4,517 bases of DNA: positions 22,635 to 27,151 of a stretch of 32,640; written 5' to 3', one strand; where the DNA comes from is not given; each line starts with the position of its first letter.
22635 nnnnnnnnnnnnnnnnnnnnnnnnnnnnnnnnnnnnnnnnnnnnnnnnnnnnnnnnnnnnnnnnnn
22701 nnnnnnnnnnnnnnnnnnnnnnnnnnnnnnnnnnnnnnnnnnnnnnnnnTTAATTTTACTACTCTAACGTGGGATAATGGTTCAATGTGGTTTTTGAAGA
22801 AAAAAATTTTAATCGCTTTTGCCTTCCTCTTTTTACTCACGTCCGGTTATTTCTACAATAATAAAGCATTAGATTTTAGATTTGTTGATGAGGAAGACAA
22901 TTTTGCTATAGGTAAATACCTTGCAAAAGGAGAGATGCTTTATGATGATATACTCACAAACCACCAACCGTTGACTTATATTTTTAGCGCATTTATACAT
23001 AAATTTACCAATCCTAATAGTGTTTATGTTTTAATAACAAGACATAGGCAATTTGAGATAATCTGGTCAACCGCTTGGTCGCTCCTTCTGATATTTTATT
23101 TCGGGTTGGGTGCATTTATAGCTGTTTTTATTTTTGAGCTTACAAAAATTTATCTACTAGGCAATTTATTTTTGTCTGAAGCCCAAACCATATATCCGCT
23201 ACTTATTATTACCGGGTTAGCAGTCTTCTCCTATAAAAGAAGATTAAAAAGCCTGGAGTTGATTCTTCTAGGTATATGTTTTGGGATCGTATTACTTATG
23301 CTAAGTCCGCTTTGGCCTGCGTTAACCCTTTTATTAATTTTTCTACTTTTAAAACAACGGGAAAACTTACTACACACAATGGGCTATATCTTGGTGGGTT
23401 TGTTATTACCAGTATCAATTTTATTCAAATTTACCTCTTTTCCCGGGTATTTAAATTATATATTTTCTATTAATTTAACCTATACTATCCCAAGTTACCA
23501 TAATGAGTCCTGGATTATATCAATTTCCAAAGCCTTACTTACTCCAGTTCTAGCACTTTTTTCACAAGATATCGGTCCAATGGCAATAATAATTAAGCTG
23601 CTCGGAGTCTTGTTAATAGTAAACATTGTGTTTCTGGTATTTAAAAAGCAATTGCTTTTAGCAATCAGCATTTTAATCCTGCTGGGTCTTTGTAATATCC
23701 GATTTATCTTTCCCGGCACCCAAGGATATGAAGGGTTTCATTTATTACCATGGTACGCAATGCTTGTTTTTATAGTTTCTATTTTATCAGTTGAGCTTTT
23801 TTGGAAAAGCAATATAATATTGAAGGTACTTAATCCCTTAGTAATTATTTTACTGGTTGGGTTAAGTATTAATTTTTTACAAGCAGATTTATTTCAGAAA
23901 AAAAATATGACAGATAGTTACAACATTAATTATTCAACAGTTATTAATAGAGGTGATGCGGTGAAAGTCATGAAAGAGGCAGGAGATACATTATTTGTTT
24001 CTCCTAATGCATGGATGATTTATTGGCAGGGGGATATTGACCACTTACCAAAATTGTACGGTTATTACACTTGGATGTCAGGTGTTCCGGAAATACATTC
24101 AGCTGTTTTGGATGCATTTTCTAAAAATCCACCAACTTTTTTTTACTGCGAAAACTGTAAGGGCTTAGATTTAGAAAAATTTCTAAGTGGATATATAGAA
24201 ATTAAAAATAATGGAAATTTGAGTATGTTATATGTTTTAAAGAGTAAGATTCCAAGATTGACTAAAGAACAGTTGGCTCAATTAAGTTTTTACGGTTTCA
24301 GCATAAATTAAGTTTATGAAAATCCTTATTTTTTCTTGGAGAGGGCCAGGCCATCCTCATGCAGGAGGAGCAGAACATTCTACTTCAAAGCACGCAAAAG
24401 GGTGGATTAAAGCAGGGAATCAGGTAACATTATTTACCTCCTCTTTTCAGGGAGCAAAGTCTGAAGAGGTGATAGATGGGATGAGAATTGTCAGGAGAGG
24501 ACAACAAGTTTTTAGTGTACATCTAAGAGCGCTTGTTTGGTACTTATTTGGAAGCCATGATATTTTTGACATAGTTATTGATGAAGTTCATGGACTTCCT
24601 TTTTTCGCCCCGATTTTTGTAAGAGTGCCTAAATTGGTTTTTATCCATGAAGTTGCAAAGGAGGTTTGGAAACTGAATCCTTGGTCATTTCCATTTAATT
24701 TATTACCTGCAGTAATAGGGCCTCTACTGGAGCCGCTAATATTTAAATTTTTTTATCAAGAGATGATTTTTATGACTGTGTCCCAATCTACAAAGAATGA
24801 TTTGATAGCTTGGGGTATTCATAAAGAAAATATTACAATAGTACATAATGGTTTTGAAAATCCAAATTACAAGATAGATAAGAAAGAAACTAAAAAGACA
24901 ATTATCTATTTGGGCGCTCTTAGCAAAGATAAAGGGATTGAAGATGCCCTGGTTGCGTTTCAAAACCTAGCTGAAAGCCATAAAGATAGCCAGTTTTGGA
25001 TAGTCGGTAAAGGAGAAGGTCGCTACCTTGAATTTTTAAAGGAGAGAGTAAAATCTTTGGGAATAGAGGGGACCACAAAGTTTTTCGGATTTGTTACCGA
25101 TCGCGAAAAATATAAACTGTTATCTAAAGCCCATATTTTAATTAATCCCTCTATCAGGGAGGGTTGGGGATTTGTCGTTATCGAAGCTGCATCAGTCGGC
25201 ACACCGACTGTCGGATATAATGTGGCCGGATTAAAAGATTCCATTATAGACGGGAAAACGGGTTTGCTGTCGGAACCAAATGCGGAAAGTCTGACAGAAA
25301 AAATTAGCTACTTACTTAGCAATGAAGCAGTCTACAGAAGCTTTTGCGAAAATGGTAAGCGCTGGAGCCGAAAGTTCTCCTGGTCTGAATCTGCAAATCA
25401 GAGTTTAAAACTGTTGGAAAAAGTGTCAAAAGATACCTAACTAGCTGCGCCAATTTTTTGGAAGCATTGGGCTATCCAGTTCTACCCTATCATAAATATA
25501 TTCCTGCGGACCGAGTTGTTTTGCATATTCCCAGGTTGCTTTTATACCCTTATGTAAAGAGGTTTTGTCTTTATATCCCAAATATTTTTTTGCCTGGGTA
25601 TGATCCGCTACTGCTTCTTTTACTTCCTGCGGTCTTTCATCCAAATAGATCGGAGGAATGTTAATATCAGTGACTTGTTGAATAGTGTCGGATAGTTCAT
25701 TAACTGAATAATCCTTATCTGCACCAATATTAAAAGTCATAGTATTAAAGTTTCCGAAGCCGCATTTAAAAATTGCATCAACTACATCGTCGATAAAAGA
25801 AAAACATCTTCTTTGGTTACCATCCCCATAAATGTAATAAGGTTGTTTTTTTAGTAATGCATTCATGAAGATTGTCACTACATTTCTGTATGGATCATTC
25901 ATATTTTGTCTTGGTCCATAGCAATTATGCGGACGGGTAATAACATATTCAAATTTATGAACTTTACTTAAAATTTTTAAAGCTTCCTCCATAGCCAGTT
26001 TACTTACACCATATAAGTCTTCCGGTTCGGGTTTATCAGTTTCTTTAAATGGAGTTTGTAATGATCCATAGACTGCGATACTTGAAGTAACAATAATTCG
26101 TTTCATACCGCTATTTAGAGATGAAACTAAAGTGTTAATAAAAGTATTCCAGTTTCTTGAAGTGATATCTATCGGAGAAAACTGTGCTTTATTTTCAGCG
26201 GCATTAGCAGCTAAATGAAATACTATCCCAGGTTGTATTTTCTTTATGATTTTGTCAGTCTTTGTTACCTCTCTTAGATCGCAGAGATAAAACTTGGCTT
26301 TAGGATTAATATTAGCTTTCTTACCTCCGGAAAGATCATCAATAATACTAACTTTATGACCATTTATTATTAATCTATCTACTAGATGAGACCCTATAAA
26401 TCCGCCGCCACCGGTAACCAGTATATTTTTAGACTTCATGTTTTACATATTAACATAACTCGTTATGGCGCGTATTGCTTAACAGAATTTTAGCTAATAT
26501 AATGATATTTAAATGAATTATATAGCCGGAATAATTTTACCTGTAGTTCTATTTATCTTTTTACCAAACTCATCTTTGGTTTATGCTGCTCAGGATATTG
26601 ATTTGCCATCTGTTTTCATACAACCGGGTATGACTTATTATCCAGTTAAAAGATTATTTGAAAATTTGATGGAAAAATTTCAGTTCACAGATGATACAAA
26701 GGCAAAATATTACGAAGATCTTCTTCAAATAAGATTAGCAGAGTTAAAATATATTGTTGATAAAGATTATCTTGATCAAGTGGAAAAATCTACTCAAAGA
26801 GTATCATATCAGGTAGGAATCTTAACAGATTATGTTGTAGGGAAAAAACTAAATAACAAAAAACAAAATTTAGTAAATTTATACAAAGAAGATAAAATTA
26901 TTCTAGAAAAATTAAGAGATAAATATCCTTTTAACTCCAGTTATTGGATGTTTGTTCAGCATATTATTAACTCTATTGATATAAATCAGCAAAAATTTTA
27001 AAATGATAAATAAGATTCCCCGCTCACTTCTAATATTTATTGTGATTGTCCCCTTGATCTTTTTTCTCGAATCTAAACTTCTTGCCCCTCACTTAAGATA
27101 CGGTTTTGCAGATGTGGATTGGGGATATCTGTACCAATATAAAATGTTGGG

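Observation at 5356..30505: Locus logic: several polyprenyl-P-sugar synthase-like GT2s, a flippase and many GT-C enzymes form an extracytoplasmic glycan assembly line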

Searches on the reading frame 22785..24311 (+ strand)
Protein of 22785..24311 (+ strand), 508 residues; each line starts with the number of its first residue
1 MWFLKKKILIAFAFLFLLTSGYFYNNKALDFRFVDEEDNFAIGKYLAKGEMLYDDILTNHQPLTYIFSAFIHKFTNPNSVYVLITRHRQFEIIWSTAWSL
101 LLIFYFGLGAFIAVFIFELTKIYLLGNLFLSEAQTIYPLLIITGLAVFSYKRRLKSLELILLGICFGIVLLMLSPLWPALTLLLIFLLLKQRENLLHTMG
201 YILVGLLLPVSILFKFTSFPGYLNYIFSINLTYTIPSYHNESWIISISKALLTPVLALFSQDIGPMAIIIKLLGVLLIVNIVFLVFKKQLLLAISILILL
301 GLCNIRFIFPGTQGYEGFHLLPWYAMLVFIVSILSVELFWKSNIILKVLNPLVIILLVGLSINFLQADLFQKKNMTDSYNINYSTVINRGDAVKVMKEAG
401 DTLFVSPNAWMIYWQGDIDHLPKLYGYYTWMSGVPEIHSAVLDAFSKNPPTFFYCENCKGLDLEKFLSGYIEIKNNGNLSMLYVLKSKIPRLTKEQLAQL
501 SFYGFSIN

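Call 4: search_protein_families(library=pfam, proteins=[window:22785-24311:+], max_evalue=0.01)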
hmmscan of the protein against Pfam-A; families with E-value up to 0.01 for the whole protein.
window:22785-24311:+ (508 aa): 0 families

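Call 13: search_protein_families(library=ncbifam, proteins=[window:22785-24311:+], max_evalue=1)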
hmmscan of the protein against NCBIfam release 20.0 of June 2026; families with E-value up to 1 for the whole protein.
window:22785-24311:+ (508 aa): 1 family
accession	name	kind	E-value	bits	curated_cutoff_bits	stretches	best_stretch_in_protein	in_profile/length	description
NF040575.1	syringactin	equivalog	0.14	11.1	300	1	470-502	59-91/286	syringactin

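Call 14: search_protein_families(library=pfam, proteins=[window:22785-24311:+], max_evalue=10)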
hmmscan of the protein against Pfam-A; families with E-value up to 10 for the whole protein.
window:22785-24311:+ (508 aa): 0 families

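Call 34: find_homologous_proteins(query=window:22785-24311:+, max_evalue=0.001)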
Query window:22785-24311:+ (508 aa): 105 proteins with E <= 0.001 among 8000 candidates.
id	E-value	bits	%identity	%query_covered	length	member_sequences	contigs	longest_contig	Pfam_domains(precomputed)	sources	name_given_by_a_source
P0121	0.0e+0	1111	100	100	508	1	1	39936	-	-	-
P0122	1.5e-234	798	71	99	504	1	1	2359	-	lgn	-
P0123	2.9e-231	787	68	100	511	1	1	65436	-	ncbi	-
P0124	3.2e-216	737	64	99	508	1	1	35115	-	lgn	-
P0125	1.5e-213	729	65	99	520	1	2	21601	-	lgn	-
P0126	4.0e-195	668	60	99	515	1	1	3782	-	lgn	-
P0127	1.5e-190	653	57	96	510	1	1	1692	-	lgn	-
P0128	2.2e-186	639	57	96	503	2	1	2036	-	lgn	-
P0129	2.3e-186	639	57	99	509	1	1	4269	-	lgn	-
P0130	9.6e-163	561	54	98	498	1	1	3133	-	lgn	-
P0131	9.1e-159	548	49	99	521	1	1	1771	-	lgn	-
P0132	2.1e-158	547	52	98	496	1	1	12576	-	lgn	-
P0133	3.3e-157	543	50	99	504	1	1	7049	-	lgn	-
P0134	1.2e-156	541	50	99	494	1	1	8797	-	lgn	-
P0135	2.4e-156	540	50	100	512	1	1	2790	-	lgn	-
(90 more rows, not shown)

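Call 44: predict_structure(alignment_id=A4)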
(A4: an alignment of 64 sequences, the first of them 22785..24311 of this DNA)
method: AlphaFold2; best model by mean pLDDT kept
length: 508 residues; sequences in the alignment: 64
mean_pLDDT: 94.9   pTM: 0.93
mean pLDDT of the five models: 94.9, 94.7, 94.7, 94.2, 93.8
residues with pLDDT >= 90: 453; 70-90: 54; 50-70: 1; < 50: 0
segments of 3 or more residues with pLDDT < 50: none
pLDDT, mean of each block of 10 residues (from residue 1): 86 98 95 96 97 94 98 97 98 98 97 98 97 98 95 95 98 97 96 97 98 96 93 86 93 95 95 97 95 97 96 96 98 94 88 95 91 92 96 98 93 97 85 92 95 89 92 96 97 98 94
secondary structure, 60 per line:
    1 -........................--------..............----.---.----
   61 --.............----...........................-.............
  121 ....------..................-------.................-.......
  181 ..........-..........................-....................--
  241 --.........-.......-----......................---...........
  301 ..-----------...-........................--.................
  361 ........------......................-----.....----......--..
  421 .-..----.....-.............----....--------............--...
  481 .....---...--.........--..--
elements in order: H2-25 H34-47 H63-75 H80-106 H108-124 H131-148 H156-172 H174-190 H192-216 H219-238 H243-251 H253-259 H265-286 H290-302 H318-341 H344-368 H375-396 E402-406 H411-416 E419-421 H429-433 H435-447 E452-455 H464-469 E470-475 E478-485 H494-502
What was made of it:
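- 22785..24311 (+): Pfam-orphan GT-C-fold glycosyltransferase (mem508). The AlphaFold model has pLDDT 94.9 and pTM 0.93 (call 44).
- On GT-C glycosyltransferases (ArnT/PMT/STT3-like): The mem508 model shows a helical bundle plus a small C-terminal alpha/beta domain (call 44).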

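Call 46: fold_search(model_id=the predicted structure, library=pdb)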
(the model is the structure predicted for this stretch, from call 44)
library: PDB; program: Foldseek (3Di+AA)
matches with E <= 10: 163; with E <= 0.001: 1
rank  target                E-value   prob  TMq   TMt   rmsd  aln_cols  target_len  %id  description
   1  3waj                  1.7e-04  1.00  0.43  0.30  15.1       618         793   11  Crystal structure of the Archaeoglobus fulgidus oligosaccharyltransferase (O29867_ARCFU) complex with Zn and sulfate (released 2013-10-30)
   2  8if8_C                1.5e-03  1.00  0.46  0.40   9.2       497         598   11  Arabinosyltransferase AftA (released 2023-05-31)
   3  8pn9_A                1.8e-03  1.00  0.50  0.41  12.3       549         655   11  Structure of human oligosaccharyltransferase OST-A complex bound to NGI-1 (released 2024-05-08)
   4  5gmy_A                2.3e-03  1.00  0.45  0.30  13.7       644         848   10  Crystal structure of the Archaeoglobus fulgidus oligosaccharyltransferase (O29867_ARCFU) tethered with an acceptor pep (released 2017-02-01)
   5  8if8_B                3.0e-03  1.00  0.46  0.39   8.9       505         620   11  Arabinosyltransferase AftA (released 2023-05-31)
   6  9i5k_A                5.6e-03  1.00  0.50  0.51   7.7       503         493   11  Structure of the Chaetomium thermophilum Pmt4 homodimer (C2 symmetry) (released 2025-12-24)
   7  5ezm                  6.6e-03  1.00  0.52  0.50   9.5       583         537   10  Crystal Structure of ArnT from Cupriavidus metallidurans in the apo state (released 2016-02-17)
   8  5f15                  1.1e-02  1.00  0.53  0.51   9.0       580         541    9  Crystal Structure of ArnT from Cupriavidus metallidurans bound to Undecaprenyl phosphate (released 2016-02-17)
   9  9s6r_A                3.6e-02  1.00  0.39  0.49  10.7       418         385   12  Ternary cryo-EM structure of yeast ALG3 with Dol25-PP-GlcNAc2Man5, Dol25-P-Man, and Fab (released 2026-03-18)
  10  6p25_A                1.9e-01  0.99  0.29  0.21   7.2       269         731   18  Structure of S. cerevisiae protein O-mannosyltransferase Pmt1-Pmt2 complex bound to the sugar donor and a peptide acce (released 2019-07-10)
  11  7bx8_A                2.4e-01  0.92  0.36  0.20  11.4       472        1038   12  Mycobacterium smegmatis arabinosyltransferase complex EmbB2-AcpM2 in symmetric "resting state" (released 2020-05-27)
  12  6zgs_B                2.6e-01  0.14  0.13  0.15  19.7       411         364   13  Crystal structure of a MFS transporter with bound 3-phenylpropanoic acid at 2.39 Angstroem resolution (released 2021-10-20)
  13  4zwb_A                3.6e-01  0.13  0.14  0.15  22.2       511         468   15  Crystal structure of maltose-bound human GLUT3 in the outward-occluded conformation at 2.4 angstrom (released 2015-07-22)
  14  28vj_B                3.6e-01  0.10  0.11  0.13  21.0       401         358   14  NorA bound to miniprotein I-23 (released 2026-04-08)
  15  9j2n                  6.5e-01  0.08  0.12  0.12  24.2       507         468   10  Cryo-EM structure of the human glucose transporter, GLUT7 in outward-facing open conformation (released 2024-09-25)
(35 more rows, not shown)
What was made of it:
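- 22785..24311 (+): The top 11 Foldseek matches are all GT-Cs: AglB, AftA, STT3A, Pmt4, ArnT, ALG3 and EmbB (call 46).
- On GT-C glycosyltransferases (ArnT/PMT/STT3-like): The top 11 Foldseek matches of mem508 are GT-Cs (call 46).
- The best fold match of mem508 is an oligosaccharyltransferase (call 46).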

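Call 88: search_protein_families(library=pfam, alignment_id=A4, max_evalue=0.01)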
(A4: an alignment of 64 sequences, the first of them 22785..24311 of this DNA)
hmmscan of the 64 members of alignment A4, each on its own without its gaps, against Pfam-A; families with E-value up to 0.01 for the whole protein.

A. member 1, window:22785-24311:+ (508 aa): 0 families

B. families by the number of members that match (of 64 scanned): 2 families
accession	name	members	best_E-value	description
PF19992.4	DUF6427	1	0.00049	Family of unknown function (DUF6427)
PF00032.22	Cytochrom_B_C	1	0.0011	Cytochrome b(C-terminal)/b6/petD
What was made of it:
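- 22785..24311 (+): None of 64 family members has a Pfam match to a glycosyltransferase family, only two stray single-member hits (call 88).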

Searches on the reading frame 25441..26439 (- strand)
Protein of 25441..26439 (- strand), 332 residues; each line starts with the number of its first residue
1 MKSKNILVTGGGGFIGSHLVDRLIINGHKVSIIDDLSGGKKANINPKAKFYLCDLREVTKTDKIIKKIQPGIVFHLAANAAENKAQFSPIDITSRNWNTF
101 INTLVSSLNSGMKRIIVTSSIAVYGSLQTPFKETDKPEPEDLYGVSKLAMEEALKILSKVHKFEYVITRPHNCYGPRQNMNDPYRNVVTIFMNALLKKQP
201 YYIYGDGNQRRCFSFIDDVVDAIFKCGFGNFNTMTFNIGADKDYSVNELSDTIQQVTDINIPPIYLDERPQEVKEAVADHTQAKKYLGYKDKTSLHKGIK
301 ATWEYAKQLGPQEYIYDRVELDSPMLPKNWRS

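Call 5: search_protein_families(library=pfam, proteins=[window:25441-26439:-], max_evalue=0.01)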
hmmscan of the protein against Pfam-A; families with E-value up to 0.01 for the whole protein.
window:25441-26439:- (332 aa): 8 families
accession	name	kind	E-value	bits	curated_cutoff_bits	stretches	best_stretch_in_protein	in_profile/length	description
PF01370.27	Epimerase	-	7.3e-48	163.5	20.9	1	6-225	1-223/240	NAD dependent epimerase/dehydratase family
PF16363.11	GDP_Man_Dehyd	-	8e-44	150.9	27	1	7-301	1-331/332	GDP-mannose 4,6 dehydratase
PF04321.23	RmlD_sub_bind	-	6.4e-14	52.1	27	1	5-259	2-233/287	RmlD substrate binding domain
PF01073.25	3Beta_HSD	-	2.1e-12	47.1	22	1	7-212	1-214/280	3-beta hydroxysteroid dehydrogenase/isomerase family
PF02719.21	Polysacc_synt_2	-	1.2e-09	38.2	20.2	1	6-175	1-173/293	Polysaccharide biosynthesis protein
PF13460.12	NAD_binding_10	-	1e-08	35.7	27.2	1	10-171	1-144/184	NAD(P)H-binding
PF00106.31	adh_short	-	4e-06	26.9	26.6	1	4-113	1-117/195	short chain dehydrogenase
PF07993.18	NAD_binding_4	-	0.0035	17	20.1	0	8-30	1-23/258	Male sterility protein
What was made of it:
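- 25441..26439 (-): NAD-dependent NDP-sugar epimerase/dehydratase. Pfam Epimerase at E 7e-48 (call 5).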

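Call 13: search_protein_families(library=ncbifam, proteins=[window:25441-26439:-], max_evalue=1)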
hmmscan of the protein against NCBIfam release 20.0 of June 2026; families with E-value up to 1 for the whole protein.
window:25441-26439:- (332 aa): 71 families (the best 25 are shown)
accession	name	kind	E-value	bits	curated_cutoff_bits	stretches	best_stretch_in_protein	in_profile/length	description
TIGR01179.1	galE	equivalog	3.7e-41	141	262.3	1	5-308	1-327/332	UDP-glucose 4-epimerase GalE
TIGR02197.1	heptose_epim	equivalog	7.9e-32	110.7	274.6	1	6-301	1-308/316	ADP-glyceromanno-heptose 6-epimerase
TIGR04180.1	EDH_00030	hypoth_equivalog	1.6e-31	109.5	475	1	6-292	1-295/297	NAD-dependent 4,6-dehydratase LegB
TIGR01181.1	dTDP_gluc_dehyt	equivalog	2.4e-30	105.7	365.1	1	5-305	1-310/321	dTDP-glucose 4,6-dehydratase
NF011728.1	PRK15181.1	equivalog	1.4e-28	99.9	760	1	3-305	15-336/348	Vi polysaccharide biosynthesis UDP-N-acetylglucosaminuronic acid C-4 epimerase TviC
NF007956.0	PRK10675.1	subfamily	1.1e-20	74.1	394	1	5-308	2-331/338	UDP-glucose 4-epimerase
NF007490.0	PRK10084.1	subfamily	1.1e-18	67.4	649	2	131-305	155-333/361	dTDP-glucose 4,6-dehydratase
NF047922.1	GDPFucSynFcl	equivalog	1e-17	64.6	500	1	3-304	2-299/308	GDP-L-fucose synthase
NF007582.0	PRK10217.1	equivalog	4.5e-17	62.2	698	1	4-257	2-270/355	dTDP-glucose 4,6-dehydratase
TIGR03466.1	HpnA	hypoth_equivalog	4.6e-17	61.9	367.65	1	5-203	2-197/327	hopanoid-associated sugar epimerase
TIGR02622.1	CDP_4_6_dhtase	equivalog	4.5e-15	55.6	278.45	1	2-155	3-166/352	CDP-glucose 4,6-dehydratase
NF008872.0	PRK11908.1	equivalog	5e-15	55.4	294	1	4-274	2-285/349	bifunctional UDP-4-keto-pentose/UDP-xylose synthase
NF008360.0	PRK11150.1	equivalog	2.8e-14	53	452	1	6-284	2-279/310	ADP-glyceromanno-heptose 6-epimerase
NF005998.1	PRK08125.1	equivalog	3.6e-13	48.8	777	1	3-255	315-583/649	bifunctional UDP-4-amino-4-deoxy-L-arabinose formyltransferase/UDP-glucuronic acid oxidase ArnA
TIGR01214.1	rmlD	equivalog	2.1e-11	43.4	224.05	1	6-205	2-177/285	dTDP-4-dehydrorhamnose reductase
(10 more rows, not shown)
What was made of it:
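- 25441..26439 (-): It is GalE-like but below the equivalog cut-off (call 13).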

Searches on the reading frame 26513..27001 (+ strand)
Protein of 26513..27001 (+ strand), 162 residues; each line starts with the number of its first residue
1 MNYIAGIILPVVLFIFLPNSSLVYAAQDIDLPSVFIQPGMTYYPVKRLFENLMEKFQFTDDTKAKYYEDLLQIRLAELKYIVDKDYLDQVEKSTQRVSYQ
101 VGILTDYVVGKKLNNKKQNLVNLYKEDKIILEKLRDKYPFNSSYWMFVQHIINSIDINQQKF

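Call 5: search_protein_families(library=pfam, proteins=[window:26513-27001:+], max_evalue=0.01)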
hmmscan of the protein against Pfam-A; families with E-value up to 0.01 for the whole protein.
window:26513-27001:+ (162 aa): 1 family
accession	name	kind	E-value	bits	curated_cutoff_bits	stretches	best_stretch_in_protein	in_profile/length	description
PF18915.5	DUF5667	-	1.6e-09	38.5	27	1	36-119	2-85/99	Domain of unknown function (DUF5667)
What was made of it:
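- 26513..27001 (+): Small signal-anchored DUF5667 protein, paired with the next gene. Pfam DUF5667 at E 1.6e-9 (call 5).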

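Call 13: search_protein_families(library=ncbifam, proteins=[window:26513-27001:+], max_evalue=1)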
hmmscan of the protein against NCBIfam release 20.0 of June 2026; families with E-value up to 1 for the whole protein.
window:26513-27001:+ (162 aa): 1 family
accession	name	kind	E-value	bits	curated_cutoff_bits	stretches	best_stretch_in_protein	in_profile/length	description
NF033872.1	SidA_fam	subfamily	5.7e-06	25.4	60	1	43-138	145-242/379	T4SS effector SidA family protein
